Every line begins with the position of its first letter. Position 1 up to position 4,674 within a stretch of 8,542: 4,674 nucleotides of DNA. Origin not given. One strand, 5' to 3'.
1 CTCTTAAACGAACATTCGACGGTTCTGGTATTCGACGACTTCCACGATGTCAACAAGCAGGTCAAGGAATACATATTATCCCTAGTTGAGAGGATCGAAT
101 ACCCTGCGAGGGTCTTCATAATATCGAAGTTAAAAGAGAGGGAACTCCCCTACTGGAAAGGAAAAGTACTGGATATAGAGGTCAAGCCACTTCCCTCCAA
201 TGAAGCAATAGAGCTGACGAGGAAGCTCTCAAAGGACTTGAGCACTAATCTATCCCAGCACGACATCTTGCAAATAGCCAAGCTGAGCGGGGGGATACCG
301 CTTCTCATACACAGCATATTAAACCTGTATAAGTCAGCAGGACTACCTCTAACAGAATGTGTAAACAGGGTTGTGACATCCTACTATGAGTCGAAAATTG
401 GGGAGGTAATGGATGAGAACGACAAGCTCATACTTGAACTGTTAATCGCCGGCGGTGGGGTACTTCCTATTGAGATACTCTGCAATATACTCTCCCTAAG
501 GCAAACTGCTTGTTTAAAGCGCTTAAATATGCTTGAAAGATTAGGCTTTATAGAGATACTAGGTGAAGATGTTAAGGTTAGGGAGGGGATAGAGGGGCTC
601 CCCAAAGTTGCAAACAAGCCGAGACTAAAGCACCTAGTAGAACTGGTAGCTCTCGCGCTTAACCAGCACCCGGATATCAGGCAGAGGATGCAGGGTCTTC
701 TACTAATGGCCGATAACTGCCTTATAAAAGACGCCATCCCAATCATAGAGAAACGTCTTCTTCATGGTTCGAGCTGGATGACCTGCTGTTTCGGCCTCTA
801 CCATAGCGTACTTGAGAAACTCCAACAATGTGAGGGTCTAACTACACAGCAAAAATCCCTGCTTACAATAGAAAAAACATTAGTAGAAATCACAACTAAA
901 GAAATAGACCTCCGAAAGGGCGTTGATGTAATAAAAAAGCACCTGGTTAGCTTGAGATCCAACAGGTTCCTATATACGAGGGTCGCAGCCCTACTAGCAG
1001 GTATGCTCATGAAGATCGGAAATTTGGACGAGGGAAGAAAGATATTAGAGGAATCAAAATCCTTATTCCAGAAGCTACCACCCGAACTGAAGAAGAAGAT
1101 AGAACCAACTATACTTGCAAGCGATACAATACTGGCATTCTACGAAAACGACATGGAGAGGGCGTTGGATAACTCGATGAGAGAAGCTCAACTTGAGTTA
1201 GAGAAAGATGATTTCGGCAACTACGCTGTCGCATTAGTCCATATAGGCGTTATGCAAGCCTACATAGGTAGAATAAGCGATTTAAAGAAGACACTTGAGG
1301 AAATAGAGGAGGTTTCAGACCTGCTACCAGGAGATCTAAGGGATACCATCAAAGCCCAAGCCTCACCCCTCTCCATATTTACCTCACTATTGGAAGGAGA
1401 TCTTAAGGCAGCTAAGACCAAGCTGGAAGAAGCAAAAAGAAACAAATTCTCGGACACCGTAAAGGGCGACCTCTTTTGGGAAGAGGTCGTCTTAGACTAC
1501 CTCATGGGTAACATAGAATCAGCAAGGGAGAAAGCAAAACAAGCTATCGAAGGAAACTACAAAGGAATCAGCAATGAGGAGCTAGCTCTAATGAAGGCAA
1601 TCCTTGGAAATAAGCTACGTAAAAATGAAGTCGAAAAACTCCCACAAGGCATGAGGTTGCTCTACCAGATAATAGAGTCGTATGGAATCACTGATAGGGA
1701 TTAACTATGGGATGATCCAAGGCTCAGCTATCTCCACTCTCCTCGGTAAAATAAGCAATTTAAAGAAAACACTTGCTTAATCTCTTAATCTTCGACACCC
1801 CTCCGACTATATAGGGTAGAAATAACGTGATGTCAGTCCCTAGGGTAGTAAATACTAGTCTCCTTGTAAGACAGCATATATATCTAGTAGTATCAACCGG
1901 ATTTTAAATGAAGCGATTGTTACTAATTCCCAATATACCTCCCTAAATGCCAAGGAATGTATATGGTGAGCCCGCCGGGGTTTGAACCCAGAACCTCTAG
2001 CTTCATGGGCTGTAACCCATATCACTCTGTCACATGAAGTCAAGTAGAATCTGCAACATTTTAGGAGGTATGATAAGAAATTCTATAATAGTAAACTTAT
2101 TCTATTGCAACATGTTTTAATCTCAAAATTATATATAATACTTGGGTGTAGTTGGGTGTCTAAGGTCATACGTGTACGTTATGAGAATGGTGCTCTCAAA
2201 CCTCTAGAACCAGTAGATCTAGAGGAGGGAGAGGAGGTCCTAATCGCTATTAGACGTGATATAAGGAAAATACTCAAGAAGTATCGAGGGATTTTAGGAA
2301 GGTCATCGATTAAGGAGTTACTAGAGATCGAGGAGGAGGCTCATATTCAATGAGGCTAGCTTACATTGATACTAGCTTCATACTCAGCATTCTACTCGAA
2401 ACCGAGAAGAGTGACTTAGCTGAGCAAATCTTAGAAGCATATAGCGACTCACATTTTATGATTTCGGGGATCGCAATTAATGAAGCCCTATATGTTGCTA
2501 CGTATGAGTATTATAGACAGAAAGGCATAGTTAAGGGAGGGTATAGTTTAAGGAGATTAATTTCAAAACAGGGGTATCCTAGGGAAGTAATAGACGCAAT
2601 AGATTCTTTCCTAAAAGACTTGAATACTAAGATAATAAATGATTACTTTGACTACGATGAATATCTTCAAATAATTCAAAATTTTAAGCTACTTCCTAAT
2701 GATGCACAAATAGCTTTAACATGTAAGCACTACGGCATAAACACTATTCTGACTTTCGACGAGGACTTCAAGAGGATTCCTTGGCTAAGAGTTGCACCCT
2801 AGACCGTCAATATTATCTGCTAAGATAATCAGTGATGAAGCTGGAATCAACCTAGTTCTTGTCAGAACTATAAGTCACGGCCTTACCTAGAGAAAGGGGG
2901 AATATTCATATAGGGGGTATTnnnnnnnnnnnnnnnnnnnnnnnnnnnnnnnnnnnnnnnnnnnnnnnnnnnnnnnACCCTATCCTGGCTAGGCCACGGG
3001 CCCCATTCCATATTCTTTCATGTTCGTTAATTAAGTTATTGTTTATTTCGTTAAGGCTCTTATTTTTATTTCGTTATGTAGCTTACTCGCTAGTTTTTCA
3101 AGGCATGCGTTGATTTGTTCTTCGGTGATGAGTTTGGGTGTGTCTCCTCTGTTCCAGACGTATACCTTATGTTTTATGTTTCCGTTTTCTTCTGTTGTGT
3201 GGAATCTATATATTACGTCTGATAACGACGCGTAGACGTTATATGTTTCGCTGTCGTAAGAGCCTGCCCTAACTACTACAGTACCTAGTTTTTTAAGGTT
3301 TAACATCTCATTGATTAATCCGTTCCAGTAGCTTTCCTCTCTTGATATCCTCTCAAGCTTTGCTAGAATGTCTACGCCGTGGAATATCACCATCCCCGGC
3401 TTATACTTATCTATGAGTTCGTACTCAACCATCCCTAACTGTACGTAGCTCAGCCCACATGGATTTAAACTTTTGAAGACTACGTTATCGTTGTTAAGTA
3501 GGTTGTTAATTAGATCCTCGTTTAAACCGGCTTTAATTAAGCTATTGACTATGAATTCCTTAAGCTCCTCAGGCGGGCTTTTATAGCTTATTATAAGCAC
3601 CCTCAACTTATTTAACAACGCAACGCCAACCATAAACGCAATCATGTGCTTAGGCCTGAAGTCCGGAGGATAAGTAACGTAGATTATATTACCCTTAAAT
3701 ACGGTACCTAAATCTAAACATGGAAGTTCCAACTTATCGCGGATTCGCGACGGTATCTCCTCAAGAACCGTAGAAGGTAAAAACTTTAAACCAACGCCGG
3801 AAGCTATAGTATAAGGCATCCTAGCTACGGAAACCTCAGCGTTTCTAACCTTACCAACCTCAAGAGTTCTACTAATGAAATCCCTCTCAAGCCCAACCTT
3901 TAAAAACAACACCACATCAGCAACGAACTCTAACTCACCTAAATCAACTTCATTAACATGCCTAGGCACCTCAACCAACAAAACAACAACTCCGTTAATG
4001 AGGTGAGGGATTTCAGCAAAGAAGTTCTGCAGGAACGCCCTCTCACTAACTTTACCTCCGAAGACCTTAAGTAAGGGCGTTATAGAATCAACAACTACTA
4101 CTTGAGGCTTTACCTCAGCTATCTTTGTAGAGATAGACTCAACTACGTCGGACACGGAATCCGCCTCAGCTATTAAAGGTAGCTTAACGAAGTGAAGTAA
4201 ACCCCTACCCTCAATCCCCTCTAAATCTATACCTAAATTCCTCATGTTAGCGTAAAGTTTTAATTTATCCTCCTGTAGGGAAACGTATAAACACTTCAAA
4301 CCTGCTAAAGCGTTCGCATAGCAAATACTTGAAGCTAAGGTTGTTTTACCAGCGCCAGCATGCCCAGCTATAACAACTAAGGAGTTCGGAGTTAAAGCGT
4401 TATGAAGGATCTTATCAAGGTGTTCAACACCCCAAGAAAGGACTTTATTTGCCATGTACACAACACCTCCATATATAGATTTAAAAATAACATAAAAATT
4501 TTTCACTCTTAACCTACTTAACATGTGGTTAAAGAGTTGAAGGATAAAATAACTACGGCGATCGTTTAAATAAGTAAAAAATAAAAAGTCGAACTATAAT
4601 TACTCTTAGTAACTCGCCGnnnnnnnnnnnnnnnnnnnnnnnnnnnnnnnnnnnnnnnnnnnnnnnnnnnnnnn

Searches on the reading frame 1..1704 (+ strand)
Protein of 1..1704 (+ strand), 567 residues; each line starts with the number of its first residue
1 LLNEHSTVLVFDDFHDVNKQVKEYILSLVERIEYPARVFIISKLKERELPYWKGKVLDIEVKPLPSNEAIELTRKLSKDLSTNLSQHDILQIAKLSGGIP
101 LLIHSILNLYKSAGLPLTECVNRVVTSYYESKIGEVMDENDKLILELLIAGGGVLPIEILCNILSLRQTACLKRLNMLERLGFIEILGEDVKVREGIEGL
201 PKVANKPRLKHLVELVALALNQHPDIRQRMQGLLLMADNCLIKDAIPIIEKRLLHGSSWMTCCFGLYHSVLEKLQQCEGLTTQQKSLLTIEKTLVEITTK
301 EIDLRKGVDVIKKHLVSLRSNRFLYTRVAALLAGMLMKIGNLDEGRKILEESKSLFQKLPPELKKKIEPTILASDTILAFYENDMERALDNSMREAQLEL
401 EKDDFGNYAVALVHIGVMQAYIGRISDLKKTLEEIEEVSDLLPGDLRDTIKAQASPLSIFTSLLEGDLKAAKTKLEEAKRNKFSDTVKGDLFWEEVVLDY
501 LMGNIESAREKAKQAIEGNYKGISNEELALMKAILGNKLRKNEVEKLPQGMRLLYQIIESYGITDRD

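Call 8: search_protein_families(library=pfam, proteins=[window:238-1704:+], max_evalue=0.01)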
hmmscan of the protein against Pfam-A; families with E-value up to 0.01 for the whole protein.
window:238-1704:+ (488 aa): 2 families
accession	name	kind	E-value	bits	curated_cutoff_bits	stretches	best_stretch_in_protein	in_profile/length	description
PF13412.12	HTH_24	-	3.9e-05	23.6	21.9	1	58-106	1-48/48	Winged helix-turn-helix DNA-binding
PF13424.12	TPR_12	-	0.0069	17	30.1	0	251-280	6-36/77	Tetratricopeptide repeat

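Call 9: search_protein_families(library=ncbifam, proteins=[window:238-1704:+], max_evalue=1)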
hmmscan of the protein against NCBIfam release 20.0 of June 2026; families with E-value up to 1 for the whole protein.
window:238-1704:+ (488 aa): 3 families
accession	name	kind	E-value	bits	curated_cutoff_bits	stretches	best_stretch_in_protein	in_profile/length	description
NF008370.0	PRK11169.1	equivalog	0.0081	15.9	233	1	53-106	7-59/164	leucine-responsive transcriptional regulator Lrp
NF040820.1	trans_reg_LrpA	equivalog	0.036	14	250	1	58-107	2-50/141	HTH-type transcriptional regulator LrpA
NF012103.0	blaGES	exception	0.12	11.8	625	1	321-395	122-200/287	GES family class A beta-lactamase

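Call 84: search_protein_families(library=padloc, proteins=[window:1-1704:+], max_evalue=0.001)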
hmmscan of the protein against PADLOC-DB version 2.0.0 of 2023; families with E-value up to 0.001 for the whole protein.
window:1-1704:+ (567 aa): 0 families

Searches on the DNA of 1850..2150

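Call 62: search_rna_families(source=window, start=1850, end=2150, threshold=evalue, max_evalue=1, show_alignments=1)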
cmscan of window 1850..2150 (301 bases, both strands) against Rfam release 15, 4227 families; matches with E-value up to 1: 0.
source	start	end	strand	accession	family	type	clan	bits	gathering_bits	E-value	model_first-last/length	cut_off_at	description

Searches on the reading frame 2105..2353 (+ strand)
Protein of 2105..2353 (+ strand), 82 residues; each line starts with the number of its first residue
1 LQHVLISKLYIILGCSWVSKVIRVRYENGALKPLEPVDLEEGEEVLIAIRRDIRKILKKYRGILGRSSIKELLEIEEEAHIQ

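Call 8: search_protein_families(library=pfam, proteins=[window:2105-2353:+], max_evalue=0.01)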
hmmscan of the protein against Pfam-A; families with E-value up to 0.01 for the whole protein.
window:2105-2353:+ (82 aa): 1 family
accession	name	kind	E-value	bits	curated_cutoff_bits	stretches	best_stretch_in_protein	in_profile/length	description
PF01954.22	AF2212-like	-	1.6e-22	80.2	21.6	1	19-77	2-59/59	AF2212-like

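Call 84: search_protein_families(library=padloc, proteins=[window:2105-2353:+], max_evalue=0.001)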
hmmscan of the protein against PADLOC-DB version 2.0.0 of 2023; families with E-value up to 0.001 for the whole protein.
window:2105-2353:+ (82 aa): 0 families

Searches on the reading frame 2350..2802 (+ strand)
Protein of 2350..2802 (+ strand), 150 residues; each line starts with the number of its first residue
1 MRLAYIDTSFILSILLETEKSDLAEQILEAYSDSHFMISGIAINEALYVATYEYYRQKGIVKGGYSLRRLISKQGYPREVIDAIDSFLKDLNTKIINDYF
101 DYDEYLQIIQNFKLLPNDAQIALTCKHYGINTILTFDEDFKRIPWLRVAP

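Call 8: search_protein_families(library=pfam, proteins=[window:2350-2802:+], max_evalue=0.01)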
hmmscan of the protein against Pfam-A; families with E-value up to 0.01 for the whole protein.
window:2350-2802:+ (150 aa): 2 families
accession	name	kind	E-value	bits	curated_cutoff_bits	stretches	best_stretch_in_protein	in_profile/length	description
PF01850.27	PIN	-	4.5e-18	66.4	23.6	1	5-145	2-119/120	PIN domain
PF13470.12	PIN_3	-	0.0051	18.1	27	1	6-79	4-75/115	PIN domain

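Call 84: search_protein_families(library=padloc, proteins=[window:2350-2802:+], max_evalue=0.001)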
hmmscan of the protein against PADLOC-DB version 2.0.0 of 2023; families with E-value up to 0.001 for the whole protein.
window:2350-2802:+ (150 aa): 0 families

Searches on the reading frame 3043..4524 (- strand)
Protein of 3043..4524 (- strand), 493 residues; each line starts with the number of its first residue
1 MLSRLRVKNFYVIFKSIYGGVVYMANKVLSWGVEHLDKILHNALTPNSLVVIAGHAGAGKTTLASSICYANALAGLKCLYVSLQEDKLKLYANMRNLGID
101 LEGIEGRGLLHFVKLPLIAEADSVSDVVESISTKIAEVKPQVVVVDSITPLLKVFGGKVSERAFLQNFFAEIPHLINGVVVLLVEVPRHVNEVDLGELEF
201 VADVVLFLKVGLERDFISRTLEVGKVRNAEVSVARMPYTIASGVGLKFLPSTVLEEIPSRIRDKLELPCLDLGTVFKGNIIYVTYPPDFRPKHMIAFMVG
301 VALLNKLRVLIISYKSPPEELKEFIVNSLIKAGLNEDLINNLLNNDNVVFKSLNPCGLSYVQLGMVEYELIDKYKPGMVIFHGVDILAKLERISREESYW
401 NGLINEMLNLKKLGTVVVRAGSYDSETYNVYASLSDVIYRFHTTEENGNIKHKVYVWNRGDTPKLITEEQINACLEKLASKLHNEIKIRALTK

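Call 8: search_protein_families(library=pfam, proteins=[window:3043-4524:-], max_evalue=0.01)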
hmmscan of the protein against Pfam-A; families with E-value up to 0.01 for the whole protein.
window:3043-4524:- (493 aa): 13 families
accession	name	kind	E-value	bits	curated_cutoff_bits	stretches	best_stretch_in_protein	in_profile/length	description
PF06745.19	ATPase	-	1.5e-32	113.3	26.6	1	32-251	4-229/231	KaiC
PF13481.12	AAA_25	-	1.1e-10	41.9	27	1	33-184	19-187/195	AAA domain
PF20720.3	nSTAND3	-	6.4e-06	26.4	27.2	1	42-90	12-60/155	Novel STAND NTPase 3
PF03796.21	DnaB_C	-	1.8e-05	24.7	27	1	31-94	4-67/255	DnaB-like helicase C terminal domain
PF05729.18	NACHT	-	0.0011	19.3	26.7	1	49-79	2-32/167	NACHT domain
PF13191.12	AAA_16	-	0.0013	19.7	32.6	1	33-72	9-49/167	AAA ATPase domain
PF13479.12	AAA_24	-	0.0014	18.9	27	1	50-156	5-81/195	AAA domain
PF01656.29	CbiA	-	0.0015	19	25.4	1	50-137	2-71/125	CobQ/CobB/MinD/ParA nucleotide binding domain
PF08423.17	Rad51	-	0.0021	17.8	22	0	29-194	8-180/244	Rad51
PF25199.1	nSTAND_NTPase5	-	0.0057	16.9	34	0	45-87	39-82/145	Novel STAND NTPase 5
PF00005.33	ABC_tran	-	0.0071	17.4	25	0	43-68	7-32/137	ABC transporter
PF02367.23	TsaE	-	0.0081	16.6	26.6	0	35-70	9-44/128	Threonylcarbamoyl adenosine biosynthesis protein TsaE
PF01695.23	IstB_IS21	-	0.0093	15.9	24.1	0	49-85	94-130/238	IstB-like ATP binding protein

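Call 9: search_protein_families(library=ncbifam, proteins=[window:3043-4524:-], max_evalue=1)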
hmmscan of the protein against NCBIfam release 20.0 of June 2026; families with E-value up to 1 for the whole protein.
window:3043-4524:- (493 aa): 37 families (the best 25 are shown)
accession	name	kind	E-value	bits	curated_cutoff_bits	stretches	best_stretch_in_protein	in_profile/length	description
NF006799.0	PRK09302.1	equivalog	7.8e-32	110.5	408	2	25-155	251-379/515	circadian clock protein KaiC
NF052589.1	ArlH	equivalog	1.6e-20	73.8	215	1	34-253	7-228/229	archaellum protein ArlH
TIGR03880.1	KaiC_arch_3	hypoth_equivalog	1.9e-20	73.3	249.45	1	32-241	1-211/224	KaiC domain-containing protein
NF004723.0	PRK06067.1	subfamily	1.6e-17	63.9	194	1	26-252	13-239/243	flagellar accessory protein FlaH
TIGR02655.1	circ_KaiC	equivalog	3e-17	62.4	546.25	2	26-166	242-376/484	circadian clock protein KaiC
TIGR03877.1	thermo_KaiC_1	hypoth_equivalog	3.4e-12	46.4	307.25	1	32-242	7-227/238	KaiC domain-containing protein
TIGR00416.1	sms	equivalog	2.7e-09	36.3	403.05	1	30-151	77-182/454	DNA repair protein RadA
NF006320.0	PRK08533.1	equivalog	3.8e-09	36.5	215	1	35-246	12-222/230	flagellar accessory protein FlaH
TIGR03881.1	KaiC_arch_4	hypoth_equivalog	1.9e-08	34.3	247.8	1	29-113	3-87/231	KaiC domain-containing protein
TIGR03600.1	phage_DnaB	exception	8.6e-08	31.6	498.65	1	29-85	177-233/421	phage replicative helicase, DnaB family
NF004629.0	PRK05973.1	equivalog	0.00024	20.2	156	1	40-105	57-122/237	DNA helicase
TIGR00618.1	sbcc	subfamily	0.001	17.1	478.5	1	44-70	22-50/1043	exonuclease subunit SbcC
TIGR03878.1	thermo_KaiC_2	hypoth_equivalog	0.0021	17.4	232.2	1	46-152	35-144/259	KaiC domain-containing protein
NF038214.1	IS21_help_AAA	equivalog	0.0027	17.4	200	1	47-85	90-128/232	IS21-like element helper ATPase IstB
TIGR00665.1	DnaB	equivalog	0.0055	15.6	385.25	1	32-90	181-239/435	replicative DNA helicase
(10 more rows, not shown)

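Call 84: search_protein_families(library=padloc, proteins=[window:3043-4524:-], max_evalue=0.001)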
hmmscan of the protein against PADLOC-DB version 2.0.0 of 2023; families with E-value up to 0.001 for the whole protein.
window:3043-4524:- (493 aa): 2 families
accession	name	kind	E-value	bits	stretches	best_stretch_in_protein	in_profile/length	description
PDLC04140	mad8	-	3.7e-07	28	1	44-93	24-70/314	mads_8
PDLC05079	PDC-S73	-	6.1e-06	23.3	1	42-81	186-225/752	-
